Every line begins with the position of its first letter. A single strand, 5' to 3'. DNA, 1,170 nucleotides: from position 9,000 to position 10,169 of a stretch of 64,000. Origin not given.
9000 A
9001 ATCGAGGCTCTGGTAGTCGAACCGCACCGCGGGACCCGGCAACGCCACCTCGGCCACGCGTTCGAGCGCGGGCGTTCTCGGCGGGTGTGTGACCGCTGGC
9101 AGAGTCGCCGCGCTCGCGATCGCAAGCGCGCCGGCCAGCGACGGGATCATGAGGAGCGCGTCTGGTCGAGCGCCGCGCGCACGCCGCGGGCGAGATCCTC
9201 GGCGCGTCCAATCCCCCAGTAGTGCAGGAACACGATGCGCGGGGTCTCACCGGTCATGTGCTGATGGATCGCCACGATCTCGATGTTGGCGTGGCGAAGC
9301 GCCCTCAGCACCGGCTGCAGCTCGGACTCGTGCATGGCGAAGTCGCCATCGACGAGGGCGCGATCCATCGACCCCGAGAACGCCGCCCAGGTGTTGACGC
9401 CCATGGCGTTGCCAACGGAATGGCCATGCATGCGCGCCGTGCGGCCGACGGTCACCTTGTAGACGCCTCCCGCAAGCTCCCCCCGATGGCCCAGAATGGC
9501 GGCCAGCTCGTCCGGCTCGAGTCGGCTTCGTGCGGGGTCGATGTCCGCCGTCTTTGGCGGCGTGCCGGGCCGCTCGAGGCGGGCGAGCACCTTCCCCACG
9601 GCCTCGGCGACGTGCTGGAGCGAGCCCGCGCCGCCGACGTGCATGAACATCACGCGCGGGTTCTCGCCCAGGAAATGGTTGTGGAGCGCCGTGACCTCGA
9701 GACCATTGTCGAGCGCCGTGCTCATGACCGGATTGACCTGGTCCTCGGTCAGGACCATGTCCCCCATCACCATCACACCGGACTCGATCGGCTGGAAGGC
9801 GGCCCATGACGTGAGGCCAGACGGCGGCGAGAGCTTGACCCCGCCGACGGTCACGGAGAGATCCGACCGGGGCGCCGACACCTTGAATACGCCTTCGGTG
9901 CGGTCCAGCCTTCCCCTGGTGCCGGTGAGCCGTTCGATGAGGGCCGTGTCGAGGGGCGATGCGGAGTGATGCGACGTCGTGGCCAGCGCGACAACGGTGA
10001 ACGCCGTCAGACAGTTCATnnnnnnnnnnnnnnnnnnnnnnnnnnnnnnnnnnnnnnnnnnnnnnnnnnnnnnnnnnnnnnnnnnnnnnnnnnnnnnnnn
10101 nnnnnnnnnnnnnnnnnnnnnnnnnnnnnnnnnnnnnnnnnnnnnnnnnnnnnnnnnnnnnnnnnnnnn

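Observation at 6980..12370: Six-gene, translationally coupled chromate-resistance-type operon with split ChrB, two YVTN beta-propellers and an LppY/LpqO (DUF1259) protein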

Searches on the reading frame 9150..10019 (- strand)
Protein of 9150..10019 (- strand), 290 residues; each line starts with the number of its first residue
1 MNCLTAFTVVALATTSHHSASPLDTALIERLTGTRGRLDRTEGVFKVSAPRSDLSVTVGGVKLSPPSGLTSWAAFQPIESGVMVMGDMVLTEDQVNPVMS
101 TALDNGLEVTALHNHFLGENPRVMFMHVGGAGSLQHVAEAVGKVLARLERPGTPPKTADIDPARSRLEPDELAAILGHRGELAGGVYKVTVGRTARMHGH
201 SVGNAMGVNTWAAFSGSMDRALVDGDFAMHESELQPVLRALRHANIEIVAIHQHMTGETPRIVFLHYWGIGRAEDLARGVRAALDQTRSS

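Call 4: search_protein_families(library=pfam, proteins=[window:9150-10019:-], max_evalue=0.01)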
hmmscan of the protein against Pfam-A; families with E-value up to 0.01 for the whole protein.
window:9150-10019:- (290 aa): 1 family
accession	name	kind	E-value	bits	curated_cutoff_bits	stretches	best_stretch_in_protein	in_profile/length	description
PF07485.16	DUF1529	-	4.1e-78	259.5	25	2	171-285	2-120/121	Domain of Unknown Function (DUF1259)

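Call 5: search_protein_families(library=ncbifam, proteins=[window:9150-10019:-], max_evalue=0.01)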
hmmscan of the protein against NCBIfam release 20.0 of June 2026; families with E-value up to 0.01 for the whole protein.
window:9150-10019:- (290 aa): 0 families

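Call 10: search_dna_similar(query=window:9150-10019:-, collection=plasmids, mode=protein, max_rows=40, rows=spread)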
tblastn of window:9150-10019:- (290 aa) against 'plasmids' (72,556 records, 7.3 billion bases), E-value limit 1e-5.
Records with a match: 114; places in all: 153; records where one place covers at least 80% of the query: 95.
Best place of each record, by identity: <60% 114.
By first word of the organism name: Streptomyces 21; Priestia 14; Sphingobium 10; Arthrobacter 8; Cupriavidus 6; Sphingomonas 6; Hymenobacter 5; Rhodococcus 5; Sphingopyxis 4; Methylocystis 4; and 20 more.
By predicted mobility (MOB-suite, as given by PLSDB): non-mobilizable 65; mobilizable 25; conjugative 24.
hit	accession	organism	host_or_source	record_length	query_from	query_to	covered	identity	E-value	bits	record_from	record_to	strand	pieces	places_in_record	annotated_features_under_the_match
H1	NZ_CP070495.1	Methylomonas sp. EFPC1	pure culture,stream biofilm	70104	17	285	93%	58.0%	2e-92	306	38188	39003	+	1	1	DUF1259 domain-containing protein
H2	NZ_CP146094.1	Ralstonia sp. RRA.1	pure culture,Cupriavidus necator ...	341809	18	289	94%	53.7%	6e-82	276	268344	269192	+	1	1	DUF1259 domain-containing protein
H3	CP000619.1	Burkholderia vietnamiensis G4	-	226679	23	284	90%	53.7%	1e-79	269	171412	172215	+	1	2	protein of unknown function LppY and LpqO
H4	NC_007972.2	Cupriavidus metallidurans CH34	-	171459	23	285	91%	49.4%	3e-73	251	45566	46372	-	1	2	DUF1259 domain-containing protein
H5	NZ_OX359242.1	Alteromonas macleodii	-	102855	44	288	84%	48.6%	2e-69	239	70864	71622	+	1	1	DUF1259 domain-containing protein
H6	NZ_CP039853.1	Salinimonas iocasae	cell culture,deep sea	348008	44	288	84%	48.6%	2e-69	239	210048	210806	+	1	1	DUF1259 domain-containing protein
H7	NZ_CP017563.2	Paraburkholderia sprentiae WSM5005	Lebeckia ambigua,root nodule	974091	83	290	72%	55.2%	5e-46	246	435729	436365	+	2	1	hypothetical protein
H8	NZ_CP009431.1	Sphingopyxis macrogoltabida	soil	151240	44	285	83%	42.9%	1e-51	189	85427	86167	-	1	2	DUF1259 domain-containing protein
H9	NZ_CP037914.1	Sphingomonas sp. AAP5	water column of an alpine lake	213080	44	287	84%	41.8%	4e-51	187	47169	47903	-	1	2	DUF1259 domain-containing protein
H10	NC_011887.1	Methylobacterium nodulans ORS 2060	-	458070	44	288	84%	39.9%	2e-48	179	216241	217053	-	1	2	DUF1259 domain-containing protein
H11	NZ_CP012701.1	Sphingopyxis macrogoltabida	whole organism,activated sludge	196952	44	286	84%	40.0%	2e-49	248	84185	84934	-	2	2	DUF1259 domain-containing protein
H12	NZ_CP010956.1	Sphingobium sp. YBL2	cell culture,soil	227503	44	286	84%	40.0%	2e-49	248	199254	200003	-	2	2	DUF1259 domain-containing protein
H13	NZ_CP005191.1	Sphingobium sp. MI1205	-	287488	44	286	84%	40.0%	2e-49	248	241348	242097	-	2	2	DUF1259 domain-containing protein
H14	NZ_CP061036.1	Sphingomonas aliaeris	whole organism,Pork steak,pork steak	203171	44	285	83%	39.6%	3e-48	179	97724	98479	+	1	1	DUF1259 domain-containing protein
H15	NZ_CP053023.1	Sphingobium yanoikuyae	whole organism,River sediment ...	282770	44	289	85%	38.9%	3e-49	244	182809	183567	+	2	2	DUF1259 domain-containing protein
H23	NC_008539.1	Arthrobacter sp. FB24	-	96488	44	288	84%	34.3%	1e-32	134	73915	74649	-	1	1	DUF1259 domain-containing protein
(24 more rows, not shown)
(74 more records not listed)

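Call 11: find_homologous_proteins(query=window:9150-10019:-, max_evalue=0.00001)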
Query window:9150-10019:- (290 aa): 8000 proteins with E <= 0.00001 among 8000 candidates; the best 120 are listed.
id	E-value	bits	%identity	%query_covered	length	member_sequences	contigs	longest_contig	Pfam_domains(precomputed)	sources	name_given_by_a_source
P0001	6.9e-188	641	100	100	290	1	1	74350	PF07485.17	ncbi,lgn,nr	ncbi:MAG TPA: DUF1259 domain-containing protein [Candidatus Eisenbacteria bacterium]|nr:DUF1259 doma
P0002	3.3e-175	599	93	100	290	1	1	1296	PF07485.17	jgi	jgi:uncharacterized protein DUF1259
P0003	1.6e-161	554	85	100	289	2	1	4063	PF07485.17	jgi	-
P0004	1.1e-157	542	84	100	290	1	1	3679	PF07485.17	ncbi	-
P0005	2.3e-146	505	77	100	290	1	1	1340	PF07485.17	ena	-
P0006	9.4e-146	503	77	99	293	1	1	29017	PF07485.17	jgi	jgi:hypothetical protein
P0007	3.0e-144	498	77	99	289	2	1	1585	PF07485.17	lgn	-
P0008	4.7e-144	497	76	99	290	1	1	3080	PF07485.17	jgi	jgi:hypothetical protein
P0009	3.6e-143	494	74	100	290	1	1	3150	PF07485.17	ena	-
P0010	9.4e-143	493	76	100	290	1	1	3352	PF07485.17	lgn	-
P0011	5.3e-142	490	75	100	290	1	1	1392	PF07485.17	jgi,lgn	jgi:hypothetical protein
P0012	5.9e-142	490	74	100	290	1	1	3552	PF07485.17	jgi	jgi:hypothetical protein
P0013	4.7e-141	487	75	99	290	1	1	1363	PF07485.17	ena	-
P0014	5.5e-141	487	75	99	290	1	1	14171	PF07485.17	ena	-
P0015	9.4e-141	486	74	100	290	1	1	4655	PF07485.17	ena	-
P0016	1.9e-140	485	73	100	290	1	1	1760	PF07485.17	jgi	jgi:hypothetical protein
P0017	2.3e-140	485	73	99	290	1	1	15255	PF07485.17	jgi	jgi:uncharacterized protein DUF1259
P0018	3.4e-140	484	74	100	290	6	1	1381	PF07485.17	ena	-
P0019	7.5e-140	483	73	100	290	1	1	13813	PF07485.17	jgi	-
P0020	1.3e-139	482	77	92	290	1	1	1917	PF07485.17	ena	-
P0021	1.6e-139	482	76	99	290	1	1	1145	PF07485.17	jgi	-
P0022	2.5e-139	482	73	100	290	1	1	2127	PF07485.17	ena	-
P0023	2.7e-139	481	76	92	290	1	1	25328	PF07485.17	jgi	jgi:hypothetical protein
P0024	3.6e-139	481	74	99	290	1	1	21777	PF07485.17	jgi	-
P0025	4.2e-139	481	76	100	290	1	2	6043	PF07485.17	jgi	jgi:hypothetical protein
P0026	4.2e-139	481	75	99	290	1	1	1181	PF07485.17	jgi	-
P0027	4.9e-139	481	77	96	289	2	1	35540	PF07485.17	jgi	-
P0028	5.6e-139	480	74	99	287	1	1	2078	PF07485.17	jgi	jgi:hypothetical protein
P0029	5.8e-139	480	75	99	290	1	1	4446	PF07485.17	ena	-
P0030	6.8e-139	480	74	99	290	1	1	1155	PF07485.17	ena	-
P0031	7.7e-139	480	74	99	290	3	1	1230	PF07485.17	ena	-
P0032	1.1e-138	479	77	92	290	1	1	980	PF07485.17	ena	-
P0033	1.1e-138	479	77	92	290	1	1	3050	PF07485.17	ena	-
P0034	1.2e-138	479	77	92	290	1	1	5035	PF07485.17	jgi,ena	-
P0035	2.1e-138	479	73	100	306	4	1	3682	PF07485.17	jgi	jgi:hypothetical protein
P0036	3.4e-138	478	72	99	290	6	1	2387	PF07485.17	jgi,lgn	-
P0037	4.3e-138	477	74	99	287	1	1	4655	PF07485.17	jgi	jgi:hypothetical protein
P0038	5.4e-138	477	77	92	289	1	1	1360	PF07485.17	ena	-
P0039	5.8e-138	477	73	100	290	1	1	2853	PF07485.17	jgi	-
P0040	7.0e-138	477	73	99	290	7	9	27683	PF07485.17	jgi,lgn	jgi:hypothetical protein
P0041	1.7e-137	476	74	100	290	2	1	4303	PF07485.17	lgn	-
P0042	2.1e-137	475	73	99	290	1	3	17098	PF07485.17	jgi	jgi:hypothetical protein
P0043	2.1e-137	475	74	99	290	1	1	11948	PF07485.17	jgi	jgi:hypothetical protein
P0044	2.5e-137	475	73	100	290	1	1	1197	PF07485.17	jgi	jgi:hypothetical protein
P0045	4.5e-137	474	72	100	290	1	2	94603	PF07485.17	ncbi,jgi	ncbi:MAG TPA: DUF1259 domain-containing protein [Candidatus Eisenbacteria bacterium]|jgi:hypothetica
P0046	5.5e-137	474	75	92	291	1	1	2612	PF07485.17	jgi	jgi:Domain of Unknown Function (DUF1259)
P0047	7.5e-137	473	74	99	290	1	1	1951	PF07485.17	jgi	jgi:uncharacterized protein DUF1259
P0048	1.1e-136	473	74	100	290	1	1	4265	PF07485.17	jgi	-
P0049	1.2e-136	473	73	99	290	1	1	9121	PF07485.17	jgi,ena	-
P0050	1.3e-136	473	74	99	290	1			PF07485.17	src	-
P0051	1.5e-136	472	77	91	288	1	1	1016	PF07485.17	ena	-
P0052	1.7e-136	472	75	96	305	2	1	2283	PF07485.17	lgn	-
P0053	1.8e-136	472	74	100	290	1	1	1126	PF07485.17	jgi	jgi:hypothetical protein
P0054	2.4e-136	472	75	96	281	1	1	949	PF07485.17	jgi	-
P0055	4.1e-136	471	78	92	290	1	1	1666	PF07485.17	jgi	jgi:uncharacterized protein DUF1259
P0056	7.1e-136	470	73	99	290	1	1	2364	PF07485.17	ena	-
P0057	8.3e-136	470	70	99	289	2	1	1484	PF07485.17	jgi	-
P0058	1.1e-135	470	74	99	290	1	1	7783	PF07485.17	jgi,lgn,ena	-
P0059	1.2e-135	469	74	99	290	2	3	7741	PF07485.17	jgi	jgi:hypothetical protein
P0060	1.3e-135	469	76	93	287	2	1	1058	PF07485.17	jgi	-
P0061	1.5e-135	469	73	99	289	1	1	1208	PF07485.17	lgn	-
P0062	1.9e-135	469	73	99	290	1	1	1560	PF07485.17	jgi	-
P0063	2.2e-135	469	74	99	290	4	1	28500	PF07485.17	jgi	jgi:hypothetical protein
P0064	3.0e-135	468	72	100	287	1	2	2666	PF07485.17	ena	-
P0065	3.1e-135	468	73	99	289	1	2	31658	PF07485.17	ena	-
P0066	3.7e-135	468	72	100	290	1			PF07485.17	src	-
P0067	4.3e-135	468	77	91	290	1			PF07485.17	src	-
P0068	4.8e-135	468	74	99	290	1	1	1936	PF07485.17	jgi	jgi:hypothetical protein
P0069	5.0e-135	467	72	99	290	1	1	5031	PF07485.17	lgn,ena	-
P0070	6.0e-135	467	72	99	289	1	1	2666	PF07485.17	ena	-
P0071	6.7e-135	467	73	100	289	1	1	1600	PF07485.17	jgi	jgi:hypothetical protein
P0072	6.9e-135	467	72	100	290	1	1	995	PF07485.17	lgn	-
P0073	8.0e-135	467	72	99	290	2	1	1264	PF07485.17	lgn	-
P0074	1.0e-134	466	72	100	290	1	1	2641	PF07485.17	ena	-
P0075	1.2e-134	466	72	99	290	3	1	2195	PF07485.17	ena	-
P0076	1.3e-134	466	73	99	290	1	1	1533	PF07485.17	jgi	jgi:hypothetical protein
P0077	1.5e-134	466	75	95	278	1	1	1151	PF07485.17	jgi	jgi:hypothetical protein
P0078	1.6e-134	466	72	100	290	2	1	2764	PF07485.17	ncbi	-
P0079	2.1e-134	465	72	99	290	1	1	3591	PF07485.17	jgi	jgi:hypothetical protein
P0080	2.5e-134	465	72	100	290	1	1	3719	PF07485.17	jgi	jgi:hypothetical protein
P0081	2.9e-134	465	72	100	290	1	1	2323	PF07485.17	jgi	jgi:hypothetical protein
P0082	3.0e-134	465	74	99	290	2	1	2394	PF07485.17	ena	-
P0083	4.3e-134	464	72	99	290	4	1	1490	PF07485.17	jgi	-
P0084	7.2e-134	464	76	92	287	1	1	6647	PF07485.17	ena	-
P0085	7.6e-134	464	72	99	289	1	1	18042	PF07485.17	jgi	jgi:hypothetical protein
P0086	1.2e-133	463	72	98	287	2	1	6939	PF07485.17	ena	-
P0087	1.8e-133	462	71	99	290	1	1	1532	PF07485.17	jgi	jgi:hypothetical protein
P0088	2.5e-133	462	77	91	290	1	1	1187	PF07485.17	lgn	-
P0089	3.3e-133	461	71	100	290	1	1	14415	PF07485.17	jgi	jgi:hypothetical protein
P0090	1.4e-132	459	70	100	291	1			PF07485.17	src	-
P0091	2.3e-132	459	71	100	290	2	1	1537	PF07485.17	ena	-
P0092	2.7e-132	458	71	98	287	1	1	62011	PF07485.17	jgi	jgi:hypothetical protein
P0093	2.8e-132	458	72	100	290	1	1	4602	PF07485.17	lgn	-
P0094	6.0e-132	457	72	99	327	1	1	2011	PF07485.17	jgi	jgi:hypothetical protein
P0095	7.9e-132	457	70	100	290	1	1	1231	PF07485.17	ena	-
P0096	1.1e-131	456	70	99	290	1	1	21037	PF07485.17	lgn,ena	-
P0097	1.2e-131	456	71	100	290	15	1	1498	PF07485.17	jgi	-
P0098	1.4e-131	456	72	99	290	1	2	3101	PF07485.17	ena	-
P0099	1.6e-131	456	72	97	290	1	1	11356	PF07485.17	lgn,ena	-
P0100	1.6e-131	456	73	98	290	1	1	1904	PF07485.17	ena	-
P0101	2.0e-131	456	75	92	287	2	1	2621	PF07485.17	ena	-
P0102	2.9e-131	455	71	100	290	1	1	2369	PF07485.17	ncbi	-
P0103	3.1e-131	455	75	92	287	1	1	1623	PF07485.17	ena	-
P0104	3.9e-131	455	70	100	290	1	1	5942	PF07485.17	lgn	-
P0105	4.2e-131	455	70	100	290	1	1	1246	PF07485.17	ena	-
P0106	1.0e-130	453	77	92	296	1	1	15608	PF07485.17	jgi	jgi:uncharacterized protein DUF1259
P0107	1.0e-130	453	69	99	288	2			PF07485.17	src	-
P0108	1.1e-130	453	70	100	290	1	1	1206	PF07485.17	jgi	-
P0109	2.0e-130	452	73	91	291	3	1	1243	PF07485.17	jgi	-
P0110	4.1e-130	451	71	99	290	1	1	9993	PF07485.17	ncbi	-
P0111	5.4e-130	451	70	99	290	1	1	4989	PF07485.17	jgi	-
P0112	7.4e-130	450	70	100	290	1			PF07485.17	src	-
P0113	1.4e-129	450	71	99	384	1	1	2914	PF07485.17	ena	-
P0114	2.3e-129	449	70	99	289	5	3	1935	PF07485.17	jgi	jgi:hypothetical protein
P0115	2.5e-128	445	69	99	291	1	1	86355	PF07485.17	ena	-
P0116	2.5e-128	445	69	99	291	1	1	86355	PF07485.17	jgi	jgi:hypothetical protein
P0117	3.5e-128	445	75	92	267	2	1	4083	PF07485.17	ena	-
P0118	4.6e-128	445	72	96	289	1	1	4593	PF07485.17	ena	-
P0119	6.0e-128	444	75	92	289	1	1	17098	PF07485.17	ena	-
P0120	1.1e-127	443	69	99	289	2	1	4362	PF07485.17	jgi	jgi:hypothetical protein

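Call 12: get_annotated_region(hit=H4, flank=8000)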
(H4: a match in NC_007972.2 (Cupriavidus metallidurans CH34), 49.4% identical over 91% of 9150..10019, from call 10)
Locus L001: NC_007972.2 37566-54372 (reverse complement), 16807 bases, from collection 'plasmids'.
description: Cupriavidus metallidurans CH34 plasmid pMOL28, complete sequence
organism: Cupriavidus metallidurans CH34 (NCBI taxid 266264)
taxonomy: Bacteria; Pseudomonadota; Betaproteobacteria; Burkholderiales; Burkholderiaceae; Cupriavidus; Cupriavidus metallidurans; Cupriavidus metallidurans CH34
host: -; source: -; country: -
typing (MOB-suite, as given by PLSDB): conjugative; replicon rep_cluster_591; relaxase MOBH; mating-pair formation MPF_T
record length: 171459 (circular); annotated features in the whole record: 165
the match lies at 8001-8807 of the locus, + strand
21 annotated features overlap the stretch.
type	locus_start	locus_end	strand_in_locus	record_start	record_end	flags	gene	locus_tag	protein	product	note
CDS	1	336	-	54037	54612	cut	cnrH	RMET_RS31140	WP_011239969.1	nickel resistance ECF sigma factor CnrH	-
CDS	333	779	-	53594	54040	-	cnrX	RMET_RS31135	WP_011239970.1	periplasmic nickel sensor CnrX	-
predicted_resistance_gene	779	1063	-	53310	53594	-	cnrY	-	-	nickel resistance system anti-sigma factor CnrY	predicted by amrfinderplus; class NICKEL; identity 100.0%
CDS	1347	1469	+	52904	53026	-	-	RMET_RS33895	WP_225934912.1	YHYH domain-containing protein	-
CDS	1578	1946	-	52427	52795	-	-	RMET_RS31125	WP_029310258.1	regulatory protein ChrI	-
CDS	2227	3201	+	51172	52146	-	-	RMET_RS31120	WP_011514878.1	chromate resistance protein ChrB domain-containing protein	-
CDS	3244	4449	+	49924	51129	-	-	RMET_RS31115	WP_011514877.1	chromate transporter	-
CDS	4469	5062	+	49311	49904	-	-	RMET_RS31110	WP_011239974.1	Fe-Mn family superoxide dismutase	-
CDS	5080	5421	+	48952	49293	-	chrE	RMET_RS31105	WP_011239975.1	rhodanese family chromate resistance protein ChrE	-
CDS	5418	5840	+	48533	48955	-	-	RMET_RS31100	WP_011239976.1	chromate resistance protein ChrB domain-containing protein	-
CDS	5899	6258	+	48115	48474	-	-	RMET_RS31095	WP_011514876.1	hypothetical protein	-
CDS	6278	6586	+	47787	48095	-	-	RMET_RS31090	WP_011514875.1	hypothetical protein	-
CDS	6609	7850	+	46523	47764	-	-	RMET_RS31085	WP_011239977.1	MFS transporter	GO:0055085 - transmembrane transport [Evidence IEA]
CDS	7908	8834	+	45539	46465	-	-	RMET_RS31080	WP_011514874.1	DUF1259 domain-containing protein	-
CDS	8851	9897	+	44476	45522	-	-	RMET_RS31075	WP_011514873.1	YncE family protein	-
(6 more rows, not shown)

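Call 13: get_annotated_region(hit=H23, flank=10000)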
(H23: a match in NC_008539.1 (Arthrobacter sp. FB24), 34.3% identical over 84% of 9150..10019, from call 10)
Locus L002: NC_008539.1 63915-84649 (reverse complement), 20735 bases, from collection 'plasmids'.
description: Arthrobacter sp. FB24 plasmid 3, complete sequence
organism: Arthrobacter sp. FB24 (NCBI taxid 290399)
taxonomy: Bacteria; Actinomycetota; Actinomycetes; Micrococcales; Micrococcaceae; Arthrobacter; Arthrobacter sp. FB24
host: -; source: -; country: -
typing (MOB-suite, as given by PLSDB): conjugative; replicon rep_cluster_1666; relaxase MOBP; mating-pair formation MPF_T
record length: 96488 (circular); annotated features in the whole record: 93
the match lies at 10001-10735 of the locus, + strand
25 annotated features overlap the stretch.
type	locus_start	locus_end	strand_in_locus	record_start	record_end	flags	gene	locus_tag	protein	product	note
CDS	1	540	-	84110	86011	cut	-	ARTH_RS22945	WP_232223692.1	ABC transporter ATP-binding protein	-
CDS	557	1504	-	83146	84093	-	-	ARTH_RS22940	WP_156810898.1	aminoglycoside phosphotransferase family protein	GO:0016310 - phosphorylation [Evidence IEA]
CDS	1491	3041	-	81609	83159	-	-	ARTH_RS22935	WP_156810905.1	malate:quinone oxidoreductase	GO:0006099 - tricarboxylic acid cycle [Evidence IEA]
CDS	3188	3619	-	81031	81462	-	-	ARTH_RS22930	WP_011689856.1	chromate resistance protein ChrB domain-containing protein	-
CDS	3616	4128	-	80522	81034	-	-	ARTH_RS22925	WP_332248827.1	Chromate resistance protein ChrB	-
CDS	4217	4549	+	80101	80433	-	-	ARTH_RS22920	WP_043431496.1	hypothetical protein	-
CDS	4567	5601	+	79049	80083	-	-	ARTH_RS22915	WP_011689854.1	YncE family protein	-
CDS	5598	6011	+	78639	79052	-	-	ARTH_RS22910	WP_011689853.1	chromate transporter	GO:0015703 - chromate transport [Evidence IEA]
CDS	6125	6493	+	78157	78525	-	-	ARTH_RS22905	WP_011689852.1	hypothetical protein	-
CDS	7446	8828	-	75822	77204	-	chrA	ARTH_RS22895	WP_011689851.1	chromate efflux transporter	GO:0015703 - chromate transport [Evidence IEA]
CDS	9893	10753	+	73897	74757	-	-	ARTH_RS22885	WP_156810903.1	DUF1259 domain-containing protein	-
CDS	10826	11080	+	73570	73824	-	-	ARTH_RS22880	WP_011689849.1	hypothetical protein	-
CDS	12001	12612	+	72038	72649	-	-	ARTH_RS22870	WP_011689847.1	recombinase family protein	GO:0006310 - DNA recombination [Evidence IEA]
CDS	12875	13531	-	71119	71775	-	-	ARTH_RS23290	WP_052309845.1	hypothetical protein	-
CDS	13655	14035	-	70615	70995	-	-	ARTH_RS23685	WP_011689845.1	hypothetical protein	-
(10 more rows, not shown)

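Call 14: get_annotated_region(hit=H1, flank=6000)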
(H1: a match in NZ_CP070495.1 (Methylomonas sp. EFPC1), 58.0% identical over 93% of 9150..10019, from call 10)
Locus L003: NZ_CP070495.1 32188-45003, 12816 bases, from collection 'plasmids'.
description: Methylomonas sp. EFPC1 plasmid unnamed, complete sequence
organism: Methylomonas sp. EFPC1 (NCBI taxid 2812647)
taxonomy: Bacteria; Pseudomonadota; Gammaproteobacteria; Methylococcales; Methylococcaceae; Methylomonas; Methylomonas sp. EFPC1
host: -; source: pure culture,stream biofilm; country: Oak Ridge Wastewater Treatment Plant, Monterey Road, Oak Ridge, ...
typing (MOB-suite, as given by PLSDB): non-mobilizable
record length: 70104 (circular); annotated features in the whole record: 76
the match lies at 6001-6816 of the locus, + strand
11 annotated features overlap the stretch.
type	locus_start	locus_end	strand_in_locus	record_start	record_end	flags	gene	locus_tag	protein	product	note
CDS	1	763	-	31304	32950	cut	-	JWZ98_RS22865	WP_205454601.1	DDE-type integrase/transposase/recombinase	-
CDS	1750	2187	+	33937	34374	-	-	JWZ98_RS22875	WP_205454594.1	MerR family transcriptional regulator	GO:0006355 - regulation of DNA-templated transcription [Evidence IEA]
CDS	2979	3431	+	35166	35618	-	-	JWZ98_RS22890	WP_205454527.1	hypothetical protein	-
CDS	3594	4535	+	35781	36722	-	-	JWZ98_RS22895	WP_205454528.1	chromate resistance protein ChrB domain-containing protein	-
CDS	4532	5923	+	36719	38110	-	chrA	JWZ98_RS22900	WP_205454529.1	chromate efflux transporter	GO:0015703 - chromate transport [Evidence IEA]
CDS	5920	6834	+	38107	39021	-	-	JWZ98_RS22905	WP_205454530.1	DUF1259 domain-containing protein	-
CDS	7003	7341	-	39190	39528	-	-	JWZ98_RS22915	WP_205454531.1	hypothetical protein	-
CDS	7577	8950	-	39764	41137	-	-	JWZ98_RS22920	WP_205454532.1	HD-GYP domain-containing protein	-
CDS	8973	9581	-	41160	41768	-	-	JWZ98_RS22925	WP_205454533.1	cation transporter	GO:0006812 - monoatomic cation transport [Evidence IEA]; GO:0055085 - transmembrane transport [Evidence IEA]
CDS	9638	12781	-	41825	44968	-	-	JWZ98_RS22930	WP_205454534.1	CusA/CzcA family heavy metal efflux RND transporter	-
CDS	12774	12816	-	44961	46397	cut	-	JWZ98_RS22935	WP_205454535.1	efflux RND transporter periplasmic adaptor subunit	GO:0006810 - transport [Evidence IEA]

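Call 20: find_encoding_contigs(protein=P0045, flank=7000, max_places=3)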
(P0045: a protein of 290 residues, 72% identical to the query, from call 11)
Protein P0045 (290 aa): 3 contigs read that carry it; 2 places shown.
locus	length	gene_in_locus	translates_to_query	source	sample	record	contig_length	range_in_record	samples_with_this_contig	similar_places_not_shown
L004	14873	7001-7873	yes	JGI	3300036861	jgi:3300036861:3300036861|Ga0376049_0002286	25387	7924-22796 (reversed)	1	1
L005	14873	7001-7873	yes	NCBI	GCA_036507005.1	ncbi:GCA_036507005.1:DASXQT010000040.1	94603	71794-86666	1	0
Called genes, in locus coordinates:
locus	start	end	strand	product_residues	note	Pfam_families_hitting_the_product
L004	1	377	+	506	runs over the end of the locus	PF07728:AAA_5 (faint)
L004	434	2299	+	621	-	PF07719:TPR_2 (faint), PF13181:TPR_8 (faint), PF13428:TPR_14 (faint), PF13176:TPR_7 (faint), PF13374:TPR_10 (faint), PF00515:TPR_1 (faint), PF13424:TPR_12 (weak)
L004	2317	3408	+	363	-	PF27098:Rv0959_3rd, PF13519:VWA_2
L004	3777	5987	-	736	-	PF00930:DPPIV_N (faint), PF26550:Tricorn_2nd (faint), PF26549:Tricorn_N, PF07676:PD40 (weak), PF05448:AXE1 (faint), PF20434:BD-FAE (faint), PF00326:Peptidase_S9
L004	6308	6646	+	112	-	-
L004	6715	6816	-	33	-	-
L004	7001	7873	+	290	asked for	PF07485:DUF1529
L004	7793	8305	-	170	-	PF08240:ADH_N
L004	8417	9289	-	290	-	PF00106:adh_short, PF01370:Epimerase, PF13561:adh_short_C2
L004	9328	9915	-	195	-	PF00440:TetR_N, PF16925:TetR_C_13 (weak), PF21993:TetR_C_13_2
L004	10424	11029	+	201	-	PF25275:Golvesin_C (weak)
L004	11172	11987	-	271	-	PF00085:Thioredoxin, PF13098:Thioredoxin_2 (faint), PF14559:TPR_19 (weak), PF14561:TPR_20 (weak)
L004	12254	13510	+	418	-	PF01546:Peptidase_M20, PF07687:M20_dimer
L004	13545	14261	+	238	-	PF00892:EamA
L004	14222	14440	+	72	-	PF00892:EamA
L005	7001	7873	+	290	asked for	PF07485:DUF1529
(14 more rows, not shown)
